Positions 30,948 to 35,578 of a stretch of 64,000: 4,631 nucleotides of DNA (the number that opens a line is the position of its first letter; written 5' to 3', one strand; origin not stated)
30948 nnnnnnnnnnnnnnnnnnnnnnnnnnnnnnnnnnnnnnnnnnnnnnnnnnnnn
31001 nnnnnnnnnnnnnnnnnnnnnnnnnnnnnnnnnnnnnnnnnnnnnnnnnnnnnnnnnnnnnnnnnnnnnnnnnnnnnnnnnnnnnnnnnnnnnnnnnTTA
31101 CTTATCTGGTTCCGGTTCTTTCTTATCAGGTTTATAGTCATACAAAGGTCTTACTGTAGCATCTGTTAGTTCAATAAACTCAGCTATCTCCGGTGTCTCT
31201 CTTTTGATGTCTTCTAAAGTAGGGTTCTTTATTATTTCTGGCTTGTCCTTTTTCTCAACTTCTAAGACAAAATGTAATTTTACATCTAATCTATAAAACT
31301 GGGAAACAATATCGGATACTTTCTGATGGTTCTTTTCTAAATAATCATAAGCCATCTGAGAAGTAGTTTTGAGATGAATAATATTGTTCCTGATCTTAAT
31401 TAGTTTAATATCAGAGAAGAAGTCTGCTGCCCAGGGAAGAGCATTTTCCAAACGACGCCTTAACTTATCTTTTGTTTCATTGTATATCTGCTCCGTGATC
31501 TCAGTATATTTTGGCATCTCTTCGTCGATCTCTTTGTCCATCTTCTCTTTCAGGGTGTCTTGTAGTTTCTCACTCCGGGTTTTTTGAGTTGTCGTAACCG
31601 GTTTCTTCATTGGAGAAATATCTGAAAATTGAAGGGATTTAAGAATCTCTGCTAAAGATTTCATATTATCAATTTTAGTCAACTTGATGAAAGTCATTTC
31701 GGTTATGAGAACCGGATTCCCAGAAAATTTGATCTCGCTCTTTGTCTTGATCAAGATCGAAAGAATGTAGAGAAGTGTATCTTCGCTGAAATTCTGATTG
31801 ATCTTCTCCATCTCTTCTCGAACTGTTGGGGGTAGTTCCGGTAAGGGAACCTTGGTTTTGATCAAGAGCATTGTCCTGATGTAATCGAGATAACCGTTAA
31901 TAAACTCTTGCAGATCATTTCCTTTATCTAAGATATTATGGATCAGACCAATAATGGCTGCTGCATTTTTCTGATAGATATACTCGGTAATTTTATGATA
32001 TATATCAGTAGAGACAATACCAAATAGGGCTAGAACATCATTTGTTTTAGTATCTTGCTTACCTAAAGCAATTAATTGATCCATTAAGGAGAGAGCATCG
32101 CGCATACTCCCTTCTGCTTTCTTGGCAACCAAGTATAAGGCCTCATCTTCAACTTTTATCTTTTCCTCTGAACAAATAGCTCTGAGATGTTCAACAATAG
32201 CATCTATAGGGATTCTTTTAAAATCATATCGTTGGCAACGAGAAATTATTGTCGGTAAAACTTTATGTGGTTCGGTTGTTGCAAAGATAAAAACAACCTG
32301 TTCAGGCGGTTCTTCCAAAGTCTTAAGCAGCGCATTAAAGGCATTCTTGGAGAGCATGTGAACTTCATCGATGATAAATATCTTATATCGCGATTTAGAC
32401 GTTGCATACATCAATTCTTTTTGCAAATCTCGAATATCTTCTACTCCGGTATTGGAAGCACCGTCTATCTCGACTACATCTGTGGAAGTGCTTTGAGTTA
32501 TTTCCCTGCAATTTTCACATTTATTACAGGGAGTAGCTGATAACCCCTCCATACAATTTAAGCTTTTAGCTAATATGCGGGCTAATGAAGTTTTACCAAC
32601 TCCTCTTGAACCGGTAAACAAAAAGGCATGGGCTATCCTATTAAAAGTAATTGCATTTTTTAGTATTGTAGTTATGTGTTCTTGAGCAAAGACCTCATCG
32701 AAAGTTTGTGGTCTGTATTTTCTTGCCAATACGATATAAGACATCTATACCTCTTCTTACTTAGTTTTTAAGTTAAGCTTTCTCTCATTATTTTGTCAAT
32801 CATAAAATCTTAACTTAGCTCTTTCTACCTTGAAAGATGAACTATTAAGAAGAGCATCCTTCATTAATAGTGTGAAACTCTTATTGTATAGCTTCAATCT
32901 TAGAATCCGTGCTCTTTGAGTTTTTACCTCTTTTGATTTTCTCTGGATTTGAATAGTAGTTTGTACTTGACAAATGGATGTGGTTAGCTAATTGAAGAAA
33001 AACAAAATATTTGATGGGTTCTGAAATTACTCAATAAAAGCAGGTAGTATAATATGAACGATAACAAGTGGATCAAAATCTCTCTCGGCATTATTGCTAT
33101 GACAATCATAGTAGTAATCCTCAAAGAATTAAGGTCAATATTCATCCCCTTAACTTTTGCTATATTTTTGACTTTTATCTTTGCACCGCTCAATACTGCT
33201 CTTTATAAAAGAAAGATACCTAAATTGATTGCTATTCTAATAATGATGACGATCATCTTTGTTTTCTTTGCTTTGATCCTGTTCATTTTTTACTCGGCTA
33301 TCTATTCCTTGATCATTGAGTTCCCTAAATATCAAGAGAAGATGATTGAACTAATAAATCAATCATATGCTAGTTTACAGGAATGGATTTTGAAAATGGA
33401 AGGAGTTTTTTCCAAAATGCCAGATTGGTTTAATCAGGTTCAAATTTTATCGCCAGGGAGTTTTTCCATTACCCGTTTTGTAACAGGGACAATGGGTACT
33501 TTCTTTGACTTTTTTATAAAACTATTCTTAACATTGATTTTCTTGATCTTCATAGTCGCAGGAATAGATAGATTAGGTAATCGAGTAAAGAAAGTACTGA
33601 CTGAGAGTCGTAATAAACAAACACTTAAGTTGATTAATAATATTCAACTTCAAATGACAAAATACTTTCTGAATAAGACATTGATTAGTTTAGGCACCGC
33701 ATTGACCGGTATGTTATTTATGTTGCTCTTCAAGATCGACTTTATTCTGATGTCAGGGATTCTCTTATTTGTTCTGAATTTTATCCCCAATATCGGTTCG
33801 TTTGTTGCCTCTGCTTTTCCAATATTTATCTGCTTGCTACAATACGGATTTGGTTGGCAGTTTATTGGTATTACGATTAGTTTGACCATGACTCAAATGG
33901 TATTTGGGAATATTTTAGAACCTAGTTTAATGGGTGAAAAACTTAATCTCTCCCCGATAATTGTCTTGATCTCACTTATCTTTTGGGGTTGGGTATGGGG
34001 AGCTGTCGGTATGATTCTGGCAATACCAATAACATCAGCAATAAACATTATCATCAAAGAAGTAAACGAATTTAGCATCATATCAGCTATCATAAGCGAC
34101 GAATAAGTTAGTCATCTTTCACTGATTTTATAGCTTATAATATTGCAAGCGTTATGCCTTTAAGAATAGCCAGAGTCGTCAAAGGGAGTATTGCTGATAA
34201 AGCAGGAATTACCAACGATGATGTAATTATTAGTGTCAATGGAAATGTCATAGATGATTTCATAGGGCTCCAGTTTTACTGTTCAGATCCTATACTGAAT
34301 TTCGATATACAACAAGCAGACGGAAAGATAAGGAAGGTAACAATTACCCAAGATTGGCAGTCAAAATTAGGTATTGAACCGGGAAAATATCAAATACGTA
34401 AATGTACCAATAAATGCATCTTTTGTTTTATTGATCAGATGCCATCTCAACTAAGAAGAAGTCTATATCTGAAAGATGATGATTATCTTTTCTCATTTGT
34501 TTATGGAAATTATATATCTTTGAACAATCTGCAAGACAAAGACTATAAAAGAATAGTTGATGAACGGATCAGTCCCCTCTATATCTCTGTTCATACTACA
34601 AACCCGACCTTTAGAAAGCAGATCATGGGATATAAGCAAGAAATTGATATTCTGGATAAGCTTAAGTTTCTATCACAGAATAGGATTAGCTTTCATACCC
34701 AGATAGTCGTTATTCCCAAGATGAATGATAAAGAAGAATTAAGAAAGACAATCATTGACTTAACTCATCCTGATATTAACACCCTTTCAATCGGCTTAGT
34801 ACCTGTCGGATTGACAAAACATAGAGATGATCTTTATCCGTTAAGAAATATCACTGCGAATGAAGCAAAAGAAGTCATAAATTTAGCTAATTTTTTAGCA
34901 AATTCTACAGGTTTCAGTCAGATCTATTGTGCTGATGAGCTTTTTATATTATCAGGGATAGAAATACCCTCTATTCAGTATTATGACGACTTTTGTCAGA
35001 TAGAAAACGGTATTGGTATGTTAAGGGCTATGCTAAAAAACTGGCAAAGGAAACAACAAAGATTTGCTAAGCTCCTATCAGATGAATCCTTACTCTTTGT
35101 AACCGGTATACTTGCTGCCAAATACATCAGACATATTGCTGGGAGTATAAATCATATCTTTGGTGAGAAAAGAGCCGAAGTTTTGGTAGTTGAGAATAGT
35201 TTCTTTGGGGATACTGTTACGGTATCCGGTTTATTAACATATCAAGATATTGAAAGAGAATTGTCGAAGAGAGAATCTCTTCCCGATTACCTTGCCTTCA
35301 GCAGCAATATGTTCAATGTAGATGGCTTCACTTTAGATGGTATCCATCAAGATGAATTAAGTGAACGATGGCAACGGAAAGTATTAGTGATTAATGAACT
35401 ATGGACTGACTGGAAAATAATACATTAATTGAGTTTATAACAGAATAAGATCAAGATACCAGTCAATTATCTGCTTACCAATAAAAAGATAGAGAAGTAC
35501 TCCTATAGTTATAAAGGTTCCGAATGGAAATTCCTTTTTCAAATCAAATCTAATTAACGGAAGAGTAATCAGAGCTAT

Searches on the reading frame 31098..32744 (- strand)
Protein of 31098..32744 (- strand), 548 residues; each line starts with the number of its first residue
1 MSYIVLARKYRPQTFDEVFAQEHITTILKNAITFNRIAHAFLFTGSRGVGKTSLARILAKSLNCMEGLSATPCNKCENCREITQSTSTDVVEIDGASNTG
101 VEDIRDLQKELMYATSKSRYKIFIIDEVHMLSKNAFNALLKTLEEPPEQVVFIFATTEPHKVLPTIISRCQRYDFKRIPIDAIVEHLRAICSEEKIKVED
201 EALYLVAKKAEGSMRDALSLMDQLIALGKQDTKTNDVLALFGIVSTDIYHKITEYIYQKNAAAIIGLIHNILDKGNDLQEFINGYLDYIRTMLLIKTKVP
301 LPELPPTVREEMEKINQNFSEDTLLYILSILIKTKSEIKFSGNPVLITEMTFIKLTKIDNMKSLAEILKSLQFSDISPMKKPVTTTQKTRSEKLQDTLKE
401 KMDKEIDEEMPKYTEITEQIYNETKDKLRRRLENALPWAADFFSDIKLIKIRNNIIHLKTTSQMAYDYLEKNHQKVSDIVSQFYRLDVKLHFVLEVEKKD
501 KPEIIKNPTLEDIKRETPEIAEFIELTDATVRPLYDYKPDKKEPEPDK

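Call 50: search_protein_families(library=pfam, proteins=[window:31098-32744:-], max_evalue=0.00001)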
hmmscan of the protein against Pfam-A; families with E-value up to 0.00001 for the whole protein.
window:31098-32744:- (548 aa): 7 families
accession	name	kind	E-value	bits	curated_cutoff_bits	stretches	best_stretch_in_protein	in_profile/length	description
PF13177.12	DNA_pol3_delta2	-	7.2e-49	166.3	27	1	21-178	2-160/161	DNA polymerase III, delta subunit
PF22608.2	DNAX_ATPase_lid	-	2.7e-19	69.1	27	1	183-229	2-48/49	DNA polymerase III clamp loader subunit, ATPase lid domain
PF00004.35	AAA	-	3.1e-15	57.2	21.2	1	42-172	2-125/131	ATPase family associated with various cellular activities (AAA)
PF12169.13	DNA_pol3_gamma3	-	6.7e-14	52.3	24.4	1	234-370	3-142/143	DNA polymerase III subunits gamma and tau domain III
PF13401.12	AAA_22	-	4.8e-08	33.8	27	1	42-156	9-122/130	AAA domain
PF05496.18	RuvB_N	-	3.5e-07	30.5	27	0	11-73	2-68/159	Holliday junction DNA helicase RuvB P-loop domain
PF07728.20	AAA_5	-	4.5e-07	30.4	22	1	41-145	2-92/139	AAA domain (dynein-related subfamily)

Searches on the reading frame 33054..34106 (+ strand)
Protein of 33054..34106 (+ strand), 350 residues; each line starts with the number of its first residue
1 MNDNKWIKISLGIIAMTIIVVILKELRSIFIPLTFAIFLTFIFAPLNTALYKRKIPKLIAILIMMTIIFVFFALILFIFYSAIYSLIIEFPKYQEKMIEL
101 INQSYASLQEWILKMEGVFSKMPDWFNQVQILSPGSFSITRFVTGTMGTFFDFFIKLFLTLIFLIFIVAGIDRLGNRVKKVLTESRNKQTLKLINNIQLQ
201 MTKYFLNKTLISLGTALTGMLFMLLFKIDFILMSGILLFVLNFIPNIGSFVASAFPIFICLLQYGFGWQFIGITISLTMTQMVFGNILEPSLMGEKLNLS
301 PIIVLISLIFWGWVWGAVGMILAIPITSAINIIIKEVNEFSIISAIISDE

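Call 63: search_protein_families(library=pfam, proteins=[window:33054-34106:+], max_evalue=0.00001)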
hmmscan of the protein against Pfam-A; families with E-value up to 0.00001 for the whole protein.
window:33054-34106:+ (350 aa): 1 family
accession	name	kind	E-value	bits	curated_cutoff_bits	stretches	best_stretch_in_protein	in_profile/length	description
PF01594.21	AI-2E_transport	-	6.9e-54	183.7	34.3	1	13-337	5-326/327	AI-2E family transporter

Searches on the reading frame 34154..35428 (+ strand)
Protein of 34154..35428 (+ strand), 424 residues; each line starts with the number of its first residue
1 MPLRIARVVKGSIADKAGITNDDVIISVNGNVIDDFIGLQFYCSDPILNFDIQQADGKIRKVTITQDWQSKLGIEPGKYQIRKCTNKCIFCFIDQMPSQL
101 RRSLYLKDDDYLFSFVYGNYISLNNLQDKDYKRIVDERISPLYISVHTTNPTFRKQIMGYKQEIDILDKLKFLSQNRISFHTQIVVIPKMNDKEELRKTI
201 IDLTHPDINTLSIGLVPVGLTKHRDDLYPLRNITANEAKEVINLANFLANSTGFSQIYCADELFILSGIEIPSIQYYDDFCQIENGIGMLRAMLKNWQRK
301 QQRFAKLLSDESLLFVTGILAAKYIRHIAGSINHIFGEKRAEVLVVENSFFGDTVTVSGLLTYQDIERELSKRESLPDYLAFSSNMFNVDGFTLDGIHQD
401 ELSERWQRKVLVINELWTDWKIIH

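Call 50: search_protein_families(library=pfam, proteins=[window:34154-35428:+], max_evalue=0.00001)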
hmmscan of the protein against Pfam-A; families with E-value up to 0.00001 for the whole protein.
window:34154-35428:+ (424 aa): 3 families
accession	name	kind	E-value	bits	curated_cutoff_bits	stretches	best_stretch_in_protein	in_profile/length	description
PF19238.5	Radical_SAM_2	-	8.9e-56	188.2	26.7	1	68-205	3-143/151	Radical SAM-like domain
PF04459.17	DUF512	-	7.4e-49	166.2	25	1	216-414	1-201/202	Protein of unknown function (DUF512)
PF17820.7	PDZ_6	-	2.5e-09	37.2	27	1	5-44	2-41/54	PDZ domain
